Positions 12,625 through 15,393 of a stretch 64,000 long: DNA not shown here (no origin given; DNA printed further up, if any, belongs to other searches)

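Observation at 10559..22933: A lipoyl-E2 and a fused E1 alpha-beta dehydrogenase lead a nine-gene sugar-phosphate operon under a divergent GntR regulator, with no E3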

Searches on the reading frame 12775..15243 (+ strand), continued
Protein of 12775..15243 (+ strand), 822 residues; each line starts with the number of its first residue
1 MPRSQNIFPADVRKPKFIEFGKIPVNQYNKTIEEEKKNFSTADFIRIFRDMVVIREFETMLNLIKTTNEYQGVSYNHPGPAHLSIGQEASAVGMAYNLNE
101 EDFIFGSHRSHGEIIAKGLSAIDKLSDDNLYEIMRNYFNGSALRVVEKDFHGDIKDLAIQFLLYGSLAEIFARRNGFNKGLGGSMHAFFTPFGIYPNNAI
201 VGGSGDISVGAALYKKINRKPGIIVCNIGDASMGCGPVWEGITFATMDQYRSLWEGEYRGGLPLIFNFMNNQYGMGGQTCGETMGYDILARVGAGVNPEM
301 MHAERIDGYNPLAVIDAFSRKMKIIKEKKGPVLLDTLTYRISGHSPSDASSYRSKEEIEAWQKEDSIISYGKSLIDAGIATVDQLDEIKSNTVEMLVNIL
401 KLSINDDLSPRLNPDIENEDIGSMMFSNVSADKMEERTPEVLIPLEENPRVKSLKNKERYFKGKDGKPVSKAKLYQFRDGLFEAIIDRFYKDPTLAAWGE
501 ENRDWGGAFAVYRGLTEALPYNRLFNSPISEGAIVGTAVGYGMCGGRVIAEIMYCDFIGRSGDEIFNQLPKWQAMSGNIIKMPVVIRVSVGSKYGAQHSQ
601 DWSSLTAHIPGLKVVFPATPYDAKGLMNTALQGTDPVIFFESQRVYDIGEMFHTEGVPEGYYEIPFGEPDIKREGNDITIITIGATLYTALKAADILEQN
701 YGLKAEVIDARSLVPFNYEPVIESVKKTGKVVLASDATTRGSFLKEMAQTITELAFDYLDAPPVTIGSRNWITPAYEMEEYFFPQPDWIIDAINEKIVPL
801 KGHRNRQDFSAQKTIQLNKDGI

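Call 32: search_protein_families(library=pfam, proteins=[L057:1031-2386:+, L003:20630-21814:-, L045:6409-7836:-, L045:3763-5487:-, L067:18358-21003:-, L067:3086-4528:+, L067:4545-5594:+, L067:5669-7075:+, L001:4341-4664:+, L058:13-1503:-])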
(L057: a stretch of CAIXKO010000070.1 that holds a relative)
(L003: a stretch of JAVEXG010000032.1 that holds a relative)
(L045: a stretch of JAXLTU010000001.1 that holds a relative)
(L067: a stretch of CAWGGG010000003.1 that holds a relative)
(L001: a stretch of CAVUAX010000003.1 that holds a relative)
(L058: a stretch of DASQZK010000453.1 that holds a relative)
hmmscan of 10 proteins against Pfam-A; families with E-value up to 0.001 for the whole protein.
L057:1031-2386:+ (451 aa): 15 families
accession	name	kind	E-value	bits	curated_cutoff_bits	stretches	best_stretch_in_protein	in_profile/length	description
PF07992.20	Pyr_redox_2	-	5.9e-67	226.6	26.1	1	2-317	1-291/291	Pyridine nucleotide-disulphide oxidoreductase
PF02852.28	Pyr_redox_dim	-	5.3e-32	110.7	25.3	1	336-445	1-109/110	Pyridine nucleotide-disulphide oxidoreductase, dimerisation domain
PF00070.33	Pyr_redox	-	7e-23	81.4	22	1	172-240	2-70/82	Pyridine nucleotide-disulphide oxidoreductase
PF13738.12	Pyr_redox_3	-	4.3e-11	43.1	30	1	6-301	2-305/305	Pyridine nucleotide-disulphide oxidoreductase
PF03486.20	HI0933_like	-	7.6e-11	42.4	50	1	3-34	2-33/244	HI0933-like protein Rossmann domain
PF13450.12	NAD_binding_8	-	1.9e-10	41.3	21.9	1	6-40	1-36/68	NAD(P)-binding Rossmann-like domain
PF01134.28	GIDA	-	2.3e-08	33.9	22.1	1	3-141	1-150/391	Glucose inhibited division protein A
PF00890.30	FAD_binding_2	-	3.1e-08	33.7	20.4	0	3-35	1-33/414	FAD binding domain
PF12831.13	FAD_oxidored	-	3.8e-06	26.9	27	1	3-47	1-46/416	FAD dependent oxidoreductase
PF01262.27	AlaDh_PNT_C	-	8.6e-06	25.8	23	0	169-204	28-63/214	Alanine dehydrogenase/PNT, C-terminal domain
PF01266.30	DAO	-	3.2e-05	24.1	27.9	0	3-36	1-35/353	FAD dependent oxidoreductase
PF02737.24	3HCDH_N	-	3.4e-05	24.3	22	0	172-223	2-53/180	3-hydroxyacyl-CoA dehydrogenase, NAD binding domain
PF01494.25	FAD_binding_3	-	5e-05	23.1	22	0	2-33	2-33/349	FAD binding domain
PF13434.12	Lys_Orn_oxgnase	-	0.00028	20.6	21.3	0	125-185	141-204/339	L-lysine 6-monooxygenase/L-ornithine 5-monooxygenase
PF02826.25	2-Hacid_dh_C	-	0.00071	19.4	25.1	0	165-199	32-66/178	D-isomer specific 2-hydroxyacid dehydrogenase, NAD binding domain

L003:20630-21814:- (394 aa): 3 families
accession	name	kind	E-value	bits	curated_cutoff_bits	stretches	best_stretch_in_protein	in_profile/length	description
PF07470.19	Glyco_hydro_88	-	7.1e-09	35.5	26.6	1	71-380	27-323/352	Glycosyl Hydrolase Family 88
PF01532.26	Glyco_hydro_47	-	3e-07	30.2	22.9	0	254-347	86-184/455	Glycosyl hydrolase family 47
PF16386.10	DUF4995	-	0.00016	22.1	28.4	1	1-59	1-59/73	Domain of unknown function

L045:6409-7836:- (475 aa): 2 families
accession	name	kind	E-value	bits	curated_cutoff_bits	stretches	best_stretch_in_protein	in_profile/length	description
PF00370.27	FGGY_N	-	2.4e-53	181.7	28.8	1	11-254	2-245/245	FGGY family of carbohydrate kinases, N-terminal domain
PF02782.22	FGGY_C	-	1.4e-22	80.9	27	1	264-445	3-192/198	FGGY family of carbohydrate kinases, C-terminal domain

L045:3763-5487:- (574 aa): 3 families
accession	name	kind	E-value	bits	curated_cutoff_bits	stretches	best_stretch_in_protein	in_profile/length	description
PF00152.25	tRNA-synt_2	-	7e-91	304.9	25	1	160-497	2-308/308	tRNA synthetases class II (D, K and N)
PF01336.31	tRNA_anti-codon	-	3.8e-12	46.4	27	1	53-136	1-75/75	OB-fold nucleic acid binding domain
PF01409.25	tRNA-synt_2d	-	0.00031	20.7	19.8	0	257-310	110-162/246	tRNA synthetases class II core domain (F)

L067:18358-21003:- (881 aa): 3 families
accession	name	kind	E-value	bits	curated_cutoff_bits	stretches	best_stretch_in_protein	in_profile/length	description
PF01411.24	tRNA-synt_2c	-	1.5e-190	634.8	30.3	1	6-539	2-533/552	tRNA synthetases class II (A)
PF07973.19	tRNA_SAD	-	1.9e-18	66.6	24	1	654-696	1-44/44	Threonyl and Alanyl tRNA synthetase second additional domain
PF02272.25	DHHA1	-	3.5e-11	43.9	25.9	1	779-875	10-101/102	DHHA1 domain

L067:3086-4528:+ (480 aa): 3 families
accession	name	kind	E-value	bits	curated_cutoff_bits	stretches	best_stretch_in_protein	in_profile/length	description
PF25145.1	NfeD1b_N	-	1.6e-45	155.5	40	1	46-243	2-185/189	NfeD1b, N-terminal domain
PF24961.1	NfeD_membrane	-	1.2e-24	87.1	26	1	264-390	2-116/119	NfeD integral membrane domain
PF01957.25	NfeD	-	1.1e-10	42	29.1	1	424-479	2-57/57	NfeD-like C-terminal, partner-binding domain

L067:4545-5594:+ (349 aa): 1 family
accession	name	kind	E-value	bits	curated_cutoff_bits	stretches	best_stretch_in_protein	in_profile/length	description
PF02618.21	YceG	-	2.5e-83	280.2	32.4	1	48-336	1-274/275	YceG-like family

L067:5669-7075:+ (468 aa): 4 families
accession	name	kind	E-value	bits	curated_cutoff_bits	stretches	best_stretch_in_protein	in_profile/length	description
PF02878.22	PGM_PMM_I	-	3.9e-36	124.2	22.5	1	4-136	2-134/138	Phosphoglucomutase/phosphomannomutase, alpha/beta/alpha domain I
PF02880.22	PGM_PMM_III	-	7e-21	74.9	20.7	1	264-372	1-111/115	Phosphoglucomutase/phosphomannomutase, alpha/beta/alpha domain III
PF02879.22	PGM_PMM_II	-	1.3e-15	58.2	29.3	1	164-258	3-101/103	Phosphoglucomutase/phosphomannomutase, alpha/beta/alpha domain II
PF00408.26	PGM_PMM_IV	-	2.6e-08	34.2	23.1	1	420-458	24-61/68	Phosphoglucomutase/phosphomannomutase, C-terminal domain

L001:4341-4664:+ (107 aa): 2 families
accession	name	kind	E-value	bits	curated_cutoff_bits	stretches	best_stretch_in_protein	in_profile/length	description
PF00076.28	RRM_1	-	8e-24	83.7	20.7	1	3-72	1-69/70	RNA recognition motif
PF13893.12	RRM_5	-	8.3e-05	22.7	27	1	11-80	38-102/125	RNA recognition motif. (a.k.a. RRM, RBD, or RNP domain)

L058:13-1503:- (496 aa): 2 families
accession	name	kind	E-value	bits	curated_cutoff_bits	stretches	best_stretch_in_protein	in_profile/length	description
PF02782.22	FGGY_C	-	1.1e-46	159.6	27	1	258-450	1-198/198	FGGY family of carbohydrate kinases, C-terminal domain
PF00370.27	FGGY_N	-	5e-26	92.2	28.8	1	7-248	3-244/245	FGGY family of carbohydrate kinases, N-terminal domain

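Call 37: search_protein_families(library=pfam, proteins=[L065:7144-8340:+, L065:8343-9563:+, L045:5532-6425:-, L071:12543-13868:+, L080:12538-13350:+, L058:1513-2331:-, L070:7140-8441:-, L059:17571-18293:-, L048:19098-20900:-, L078:14741-16045:+])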
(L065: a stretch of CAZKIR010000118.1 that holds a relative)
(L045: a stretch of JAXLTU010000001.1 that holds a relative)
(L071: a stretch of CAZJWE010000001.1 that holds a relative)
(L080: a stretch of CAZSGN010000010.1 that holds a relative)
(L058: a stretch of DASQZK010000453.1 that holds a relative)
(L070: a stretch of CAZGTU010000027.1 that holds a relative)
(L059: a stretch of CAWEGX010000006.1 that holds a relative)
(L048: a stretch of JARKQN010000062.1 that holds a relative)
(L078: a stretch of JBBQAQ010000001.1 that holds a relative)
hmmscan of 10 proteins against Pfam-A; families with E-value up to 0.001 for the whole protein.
L065:7144-8340:+ (398 aa): 1 family
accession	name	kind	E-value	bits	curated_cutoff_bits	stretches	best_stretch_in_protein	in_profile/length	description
PF00294.29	PfkB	-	3.1e-20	73.2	25.8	1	75-373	31-296/302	pfkB family carbohydrate kinase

L065:8343-9563:+ (406 aa): 3 families
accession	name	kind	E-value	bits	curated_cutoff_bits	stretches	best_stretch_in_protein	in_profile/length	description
PF01232.29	Mannitol_dh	-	1.6e-32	113.6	27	1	11-203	3-195/199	Mannitol dehydrogenase Rossmann domain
PF08125.19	Mannitol_dh_C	-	1.5e-23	83.7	30.7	1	215-367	3-148/190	Mannitol dehydrogenase C-terminal domain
PF03721.20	UDPG_MGDP_dh_N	-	5.8e-05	23.2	27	1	14-97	6-85/187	UDP-glucose/GDP-mannose dehydrogenase family, NAD binding domain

L045:5532-6425:- (297 aa): 1 family
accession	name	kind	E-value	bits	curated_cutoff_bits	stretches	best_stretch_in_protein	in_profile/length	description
PF01063.24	Aminotran_4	-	3.7e-47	161.5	28.5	1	38-260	1-222/223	Amino-transferase class IV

L071:12543-13868:+ (441 aa): 6 families
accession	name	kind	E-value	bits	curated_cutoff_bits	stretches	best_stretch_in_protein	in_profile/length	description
PF03721.20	UDPG_MGDP_dh_N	-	1.7e-69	233.6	27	1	1-186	1-186/187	UDP-glucose/GDP-mannose dehydrogenase family, NAD binding domain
PF00984.24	UDPG_MGDP_dh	-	2e-37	127.6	25.4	1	205-296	2-93/94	UDP-glucose/GDP-mannose dehydrogenase family, central domain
PF03720.21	UDPG_MGDP_dh_C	-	1.2e-34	119.2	30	1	320-422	1-103/103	UDP-glucose/GDP-mannose dehydrogenase family, UDP binding domain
PF02737.24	3HCDH_N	-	0.00016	22.1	22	0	2-72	1-75/180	3-hydroxyacyl-CoA dehydrogenase, NAD binding domain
PF01210.29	NAD_Gly3P_dh_N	-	0.00066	20.1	23.1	0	2-142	1-126/158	NAD-dependent glycerol-3-phosphate dehydrogenase N-terminus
PF03446.21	NAD_binding_2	-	0.00096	19.6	21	0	2-135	1-108/161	NAD binding domain of 6-phosphogluconate dehydrogenase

L080:12538-13350:+ (270 aa): 3 families
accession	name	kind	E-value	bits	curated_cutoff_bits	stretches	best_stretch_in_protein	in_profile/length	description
PF01232.29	Mannitol_dh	-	4.1e-32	112.2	27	1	4-195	2-197/199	Mannitol dehydrogenase Rossmann domain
PF08125.19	Mannitol_dh_C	-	3.4e-07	30.4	30.7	1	203-266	1-62/190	Mannitol dehydrogenase C-terminal domain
PF03721.20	UDPG_MGDP_dh_N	-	0.00015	21.9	27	1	4-70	2-63/187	UDP-glucose/GDP-mannose dehydrogenase family, NAD binding domain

L058:1513-2331:- (272 aa): 1 family
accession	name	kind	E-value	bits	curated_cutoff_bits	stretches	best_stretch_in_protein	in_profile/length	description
PF00596.27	Aldolase_II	-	1.5e-28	100.3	22.2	1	17-244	2-182/183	Class II Aldolase and Adducin N-terminal domain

L070:7140-8441:- (433 aa): 1 family
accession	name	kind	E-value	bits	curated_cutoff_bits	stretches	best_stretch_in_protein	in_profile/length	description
PF22244.2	GCE_fung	-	6.4e-29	101.9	27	1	232-381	71-229/231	Glucuronyl esterase, fungi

L059:17571-18293:- (240 aa): 0 families

L048:19098-20900:- (600 aa): 3 families
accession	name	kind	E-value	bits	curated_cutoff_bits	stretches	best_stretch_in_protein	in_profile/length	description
PF07882.17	Fucose_iso_N2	-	4.8e-91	303.7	22.3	1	188-365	1-180/180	L-fucose isomerase, second N-terminal domain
PF07881.17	Fucose_iso_N1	-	4.6e-78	261.3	28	1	20-187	2-169/169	L-fucose isomerase, first N-terminal domain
PF02952.23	Fucose_iso_C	-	2.2e-48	164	29.3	1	401-564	1-143/143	L-fucose isomerase, C-terminal domain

L078:14741-16045:+ (434 aa): 3 families
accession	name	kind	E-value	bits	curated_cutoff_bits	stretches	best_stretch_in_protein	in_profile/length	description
PF00106.31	adh_short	-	5.7e-41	140.6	26.6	1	166-354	1-181/195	short chain dehydrogenase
PF13561.12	adh_short_C2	-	9.9e-37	127.2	27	1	174-353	3-174/236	Enoyl-(Acyl carrier protein) reductase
PF08659.16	KR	-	2.3e-07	31.4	22.6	1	169-273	4-110/180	KR domain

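Call 38: search_dna_similar(query=window:12775-15243:+, collection=plasmids, mode=protein, max_rows=60, rows=spread)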
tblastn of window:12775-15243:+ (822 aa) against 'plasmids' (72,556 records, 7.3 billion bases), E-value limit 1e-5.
Records with a match: 779; places in all: 991; records where one place covers at least 80% of the query: 390.
Best place of each record, by identity: <60% 779.
By first word of the organism name: Rhizobium 177; Sinorhizobium 89; Agrobacterium 28; Azospirillum 27; Streptomyces 27; Leisingera 24; Paracoccus 23; Rhodococcus 23; Sphingobium 22; Shinella 18; and 115 more.
By predicted mobility (MOB-suite, as given by PLSDB): non-mobilizable 514; conjugative 136; mobilizable 129.
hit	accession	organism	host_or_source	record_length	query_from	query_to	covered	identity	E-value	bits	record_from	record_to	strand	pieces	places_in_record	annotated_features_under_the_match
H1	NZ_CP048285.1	Rhizobium leguminosarum bv. viciae 248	Fava bean,whole organism,nodules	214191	1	822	100%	52.1%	0e+0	884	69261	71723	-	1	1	alpha-ketoacid dehydrogenase subunit alpha/beta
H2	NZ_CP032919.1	Agrobacterium tumefaciens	-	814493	1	806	98%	50.7%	0e+0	837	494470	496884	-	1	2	alpha-ketoacid dehydrogenase subunit alpha/beta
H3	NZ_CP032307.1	Enterococcus faecium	Chinese sausages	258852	27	801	94%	31.2%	2e-83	300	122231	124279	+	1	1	alpha-ketoacid dehydrogenase subunit beta | thiamine pyrophosphate-dependent dehydrogenase E1 component subunit ... | lpdA: dihydrolipoyl dehydrogenase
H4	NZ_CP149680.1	Clostridioides difficile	-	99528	58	798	90%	32.3%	6e-90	319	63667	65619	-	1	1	alpha-ketoacid dehydrogenase subunit beta | thiamine pyrophosphate-dependent dehydrogenase E1 component subunit ...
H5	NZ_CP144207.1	Sinorhizobium chiapasense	mixed culture,rhizosphere soil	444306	37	806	94%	30.8%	1e-81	294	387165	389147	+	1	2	alpha-ketoacid dehydrogenase subunit beta | thiamine pyrophosphate-dependent dehydrogenase E1 component subunit ... | pyruvate dehydrogenase complex dihydrolipoamide acetyltransferase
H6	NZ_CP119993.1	Halomarina sp. PSR21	cell culture,saline soil from Tarim ...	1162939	48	822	94%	30.0%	1e-90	321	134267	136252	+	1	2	record has no annotation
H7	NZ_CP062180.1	Mycetohabitans endofungorum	Rhizopus microsporus,bacterial ...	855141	48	795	91%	30.6%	4e-87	310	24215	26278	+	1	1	alpha-ketoacid dehydrogenase subunit beta | thiamine pyrophosphate-dependent dehydrogenase E1 component subunit ...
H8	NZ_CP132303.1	Shinella sumterensis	Homo sapiens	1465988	33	797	93%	29.5%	1e-77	282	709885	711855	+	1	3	none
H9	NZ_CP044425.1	Paracoccus pantotrophus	cell culture,denitrifying, ...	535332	24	797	88%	31.2%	7e-55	320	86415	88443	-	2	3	alpha-ketoacid dehydrogenase subunit beta | thiamine pyrophosphate-dependent dehydrogenase E1 component subunit ... | NAD(+)/NADH kinase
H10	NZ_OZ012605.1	Shinella sp. WSD5-1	-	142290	3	760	92%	29.4%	6e-63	238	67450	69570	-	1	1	alpha-ketoacid dehydrogenase subunit alpha/beta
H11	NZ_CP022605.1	Ochrobactrum quorumnocens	cell culture,rhizosphere of potato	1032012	16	769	92%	29.3%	3e-71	263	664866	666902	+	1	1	record has no annotation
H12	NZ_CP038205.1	Paracoccus pantotrophus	single cell,soil associated with ...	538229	44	797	85%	31.3%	7e-55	316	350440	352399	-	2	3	alpha-ketoacid dehydrogenase subunit beta | thiamine pyrophosphate-dependent dehydrogenase E1 component subunit ...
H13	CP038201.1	Paracoccus ferrooxidans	single cell,bioreactor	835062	44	797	85%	31.3%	1e-54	315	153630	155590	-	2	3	alpha-ketoacid dehydrogenase subunit beta | thiamine pyrophosphate-dependent dehydrogenase E1 component subunit ...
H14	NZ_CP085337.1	Haladaptatus halobius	cell culture,saline soil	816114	38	798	85%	31.1%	2e-39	297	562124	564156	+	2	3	thiamine pyrophosphate-dependent dehydrogenase E1 component subunit ... | alpha-ketoacid dehydrogenase subunit beta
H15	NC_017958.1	Tistrella mobilis KA081020-065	-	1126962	44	792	82%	32.1%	2e-54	321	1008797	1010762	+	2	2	record has no annotation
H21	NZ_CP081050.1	Leisingera aquaemixtae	-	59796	35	762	89%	28.7%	9e-66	247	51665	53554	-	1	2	pdhA: pyruvate dehydrogenase (acetyl-transferring) E1 component subunit ... | acsA: acetate--CoA ligase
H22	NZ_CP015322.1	Mesorhizobium amorphae CCNWGS0123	Robinia pseudoacacia,cell culture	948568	45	794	84%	30.2%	3e-42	274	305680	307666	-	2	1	thiamine pyrophosphate-dependent dehydrogenase E1 component subunit ... | pyruvate dehydrogenase complex E1 component subunit beta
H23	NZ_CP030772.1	Streptomyces sp. YIM 121038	pure culture,soil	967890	47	762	87%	28.8%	1e-71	265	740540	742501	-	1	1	alpha-ketoacid dehydrogenase subunit alpha/beta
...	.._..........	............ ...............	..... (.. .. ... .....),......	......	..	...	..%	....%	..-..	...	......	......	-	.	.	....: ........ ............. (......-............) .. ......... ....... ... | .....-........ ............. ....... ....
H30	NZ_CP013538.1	Rhizobium phaseoli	Phaseolus vulgaris,Whole ...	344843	25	795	80%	28.9%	2e-46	255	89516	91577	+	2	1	3-methyl-2-oxobutanoate dehydrogenase ... | alpha-ketoacid dehydrogenase subunit beta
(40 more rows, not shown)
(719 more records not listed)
